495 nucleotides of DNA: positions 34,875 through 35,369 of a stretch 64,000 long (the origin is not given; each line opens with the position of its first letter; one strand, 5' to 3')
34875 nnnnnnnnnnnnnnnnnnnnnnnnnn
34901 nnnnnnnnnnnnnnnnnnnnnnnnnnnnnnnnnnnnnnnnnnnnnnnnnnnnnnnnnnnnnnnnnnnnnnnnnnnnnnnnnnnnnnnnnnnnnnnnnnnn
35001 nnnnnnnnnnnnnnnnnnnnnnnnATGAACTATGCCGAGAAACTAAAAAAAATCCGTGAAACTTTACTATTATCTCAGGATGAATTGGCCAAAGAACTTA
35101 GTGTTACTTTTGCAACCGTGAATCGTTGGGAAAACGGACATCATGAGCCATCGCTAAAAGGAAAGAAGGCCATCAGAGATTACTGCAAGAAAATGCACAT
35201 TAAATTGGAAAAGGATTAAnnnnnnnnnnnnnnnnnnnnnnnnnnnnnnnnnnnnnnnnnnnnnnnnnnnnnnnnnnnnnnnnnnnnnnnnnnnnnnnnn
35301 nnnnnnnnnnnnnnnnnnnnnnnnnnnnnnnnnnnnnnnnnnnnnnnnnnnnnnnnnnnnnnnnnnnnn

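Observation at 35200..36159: HEPN-like (RNxxxH) protein convergent with the R-M operon and flanked by an IS66 scar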

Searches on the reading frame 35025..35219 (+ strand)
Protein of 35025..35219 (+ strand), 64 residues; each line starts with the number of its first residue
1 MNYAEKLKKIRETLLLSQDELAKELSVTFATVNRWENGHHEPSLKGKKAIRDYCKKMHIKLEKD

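Call 3: search_protein_families(library=pfam, proteins=[window:35025-35219:+], max_evalue=0.1)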
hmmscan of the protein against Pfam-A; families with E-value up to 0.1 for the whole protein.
window:35025-35219:+ (64 aa): 7 families
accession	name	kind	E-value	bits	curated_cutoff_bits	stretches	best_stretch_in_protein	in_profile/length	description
PF01381.28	HTH_3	-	3.8e-11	43.3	23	1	7-44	1-38/55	Helix-turn-helix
PF13560.12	HTH_31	-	2.2e-05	25.1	27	1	4-43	3-43/64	Helix-turn-helix domain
PF12844.13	HTH_19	-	0.00033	21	30.2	1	5-43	2-40/64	Helix-turn-helix domain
PF15731.11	MqsA_antitoxin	-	0.0089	16.6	30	1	4-45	71-112/131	Antitoxin component of bacterial toxin-antitoxin system, MqsA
PF15943.11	YdaS_toxin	-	0.022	15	30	1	17-38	10-31/65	Bacterial toxin YdaS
PF08279.18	HTH_11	-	0.064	13.6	25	0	16-34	16-34/55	HTH domain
PF13413.12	HTH_25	-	0.081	13.2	24.6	0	7-41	2-36/62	Helix-turn-helix domain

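Call 4: search_protein_families(library=padloc, proteins=[window:35025-35219:+], max_evalue=0.1)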
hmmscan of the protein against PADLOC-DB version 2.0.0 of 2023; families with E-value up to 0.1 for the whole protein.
window:35025-35219:+ (64 aa): 18 families
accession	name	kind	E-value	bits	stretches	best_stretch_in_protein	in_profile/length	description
PDLC02926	HTH_VI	-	1.7e-09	35.8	1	3-62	2-58/92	-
PDLC03951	RmrA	-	4.4e-07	27.2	1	4-50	10-56/400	-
PDLC03956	RmrA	-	8e-06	23.2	1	4-59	10-63/399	-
PDLC03948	RmrA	-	8.4e-06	22.9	1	3-44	9-50/397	-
PDLC03954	RmrA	-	2.1e-05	21.7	1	4-51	12-59/380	-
PDLC03945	RmrA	-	2.4e-05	21.7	1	1-51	1-51/394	-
PDLC03952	RmrA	-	3.4e-05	20.9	1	5-50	25-70/395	-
PDLC03947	RmrA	-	0.00014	18.8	1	4-45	13-54/383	-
PDLC03949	RmrA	-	0.00019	18.4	1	4-50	4-50/363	-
PDLC04133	mad1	-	0.00037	18.7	1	15-38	5-28/60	mads_1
PDLC04142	capH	-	0.00082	18.4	1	4-52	8-56/103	capH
PDLC04760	PDC-M64C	-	0.0021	16.4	1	4-53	28-77/93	-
PDLC03665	Control_protein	-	0.0021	16.3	1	2-44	8-51/77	control protein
PDLC03944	RmrA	-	0.0032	14.6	1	4-48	8-52/384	-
PDLC03946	RmrA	-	0.0048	13.7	1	4-45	4-45/357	-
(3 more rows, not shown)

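Call 5: search_protein_families(library=ncbifam, proteins=[window:35025-35219:+], max_evalue=0.1)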
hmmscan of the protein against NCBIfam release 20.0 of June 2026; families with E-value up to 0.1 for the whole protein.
window:35025-35219:+ (64 aa): 18 families
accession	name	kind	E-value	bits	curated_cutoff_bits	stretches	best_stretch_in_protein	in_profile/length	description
NF041951.1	phage_RstR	subfamily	1.2e-08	35.2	80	1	1-50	1-50/108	RstR family transcriptional repressor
TIGR03830.1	CxxCG_CxxCG_HTH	subfamily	1.8e-08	34.2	61.8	1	5-53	68-116/127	type II TA system antitoxin MqsA family protein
TIGR00270.2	TIGR00270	equivalog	8.5e-07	28.9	110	1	2-61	75-131/159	multiprotein bridging factor aMBF1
NF047542.1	telomere_Tap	equivalog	9e-07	28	600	1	7-59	22-74/695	telomere-associated protein Tap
NF007257.0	PRK09706.1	subfamily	1.3e-05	25.1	101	1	4-45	7-48/135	transcriptional repressor DicA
NF041265.1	NadS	equivalog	1.9e-05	24.9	60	1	6-45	34-73/94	NadS family protein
NF052239.1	antitox_spr1629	equivalog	2.8e-05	23.4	335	1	1-51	1-51/377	spr1629 family repressor/antitoxin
NF007481.0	PRK10072.1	equivalog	4e-05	24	110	1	6-51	37-82/96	HTH-type transcriptional regulator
NF040522.1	VC1465_fam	subfamily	7.6e-05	22.7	70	1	8-40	2-34/111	VC1465 family Xer recombination activation factor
TIGR03070.1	couple_hipB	subfamily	0.00011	22.1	71.65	1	5-44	5-44/58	type II toxin-antitoxin system Y4mF family antitoxin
NF003162.0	PRK04140.1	equivalog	0.00011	21.4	263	1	5-52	129-176/317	transcriptional regulator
NF007271.0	PRK09726.1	equivalog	0.00026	20.9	79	1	3-44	13-54/88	type II toxin-antitoxin system antitoxin HipB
NF058600.1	TransRegSco1979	equivalog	0.008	15.2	350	1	4-39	10-45/280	Sco1979 family transcriptional regulator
NF047948.1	male_kill_WMK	equivalog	0.016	14.7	300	1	4-50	7-53/300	WO male-killing family protein Wmk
NF041575.1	antitoxPezA_Strep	equivalog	0.017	15.1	290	1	5-58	4-54/158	type II toxin-antitoxin system antitoxin PezA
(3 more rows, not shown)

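Call 42: find_encoding_contigs(protein=window:35025-35219:+, flank=8000, max_places=6)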
Protein window:35025-35219:+ (64 aa): 14 contigs read that carry it; 6 places shown.
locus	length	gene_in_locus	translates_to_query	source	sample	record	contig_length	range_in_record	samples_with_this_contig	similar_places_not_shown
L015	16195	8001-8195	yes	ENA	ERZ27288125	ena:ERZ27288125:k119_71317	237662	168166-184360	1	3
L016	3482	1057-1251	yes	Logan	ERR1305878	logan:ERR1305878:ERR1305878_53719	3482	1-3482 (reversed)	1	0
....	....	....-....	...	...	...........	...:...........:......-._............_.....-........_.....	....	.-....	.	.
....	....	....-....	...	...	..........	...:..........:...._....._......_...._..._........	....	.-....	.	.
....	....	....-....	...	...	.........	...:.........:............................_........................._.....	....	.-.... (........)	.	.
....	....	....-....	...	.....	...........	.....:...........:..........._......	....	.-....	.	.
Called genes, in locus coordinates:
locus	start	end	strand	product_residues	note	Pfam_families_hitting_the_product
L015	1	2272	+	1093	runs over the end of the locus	PF00270:DEAD (faint), PF00176:SNF2-rel_dom, PF04851:ResIII (weak), PF00271:Helicase_C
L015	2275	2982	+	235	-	PF14335:DUF4391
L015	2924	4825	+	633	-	PF01555:N6_N4_Mtase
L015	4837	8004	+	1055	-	PF00270:DEAD (weak), PF04851:ResIII, PF19778:RE_endonuc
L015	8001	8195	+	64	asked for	PF01381:HTH_3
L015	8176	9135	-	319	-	PF12358:DUF3644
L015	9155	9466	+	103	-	-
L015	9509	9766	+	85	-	-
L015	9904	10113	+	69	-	-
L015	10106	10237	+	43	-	-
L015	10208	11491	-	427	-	PF05496:RuvB_N, PF07728:AAA_5 (weak), PF13173:AAA_14, PF00004:AAA, PF16193:AAA_assoc_2, PF12002:MgsA_C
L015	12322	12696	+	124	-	PF01638:HxlR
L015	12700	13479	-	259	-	PF12724:Flavodoxin_5, PF13484:Fer4_16 (faint), PF00037:Fer4 (weak), PF12837:Fer4_6 (weak), PF13237:Fer4_10, PF14697:Fer4_21 (weak), PF12838:Fer4_7, PF13187:Fer4_9, +1 more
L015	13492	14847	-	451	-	PF13173:AAA_14, PF13635:DUF4143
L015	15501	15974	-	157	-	-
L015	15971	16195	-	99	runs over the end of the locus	-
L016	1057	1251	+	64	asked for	PF01381:HTH_3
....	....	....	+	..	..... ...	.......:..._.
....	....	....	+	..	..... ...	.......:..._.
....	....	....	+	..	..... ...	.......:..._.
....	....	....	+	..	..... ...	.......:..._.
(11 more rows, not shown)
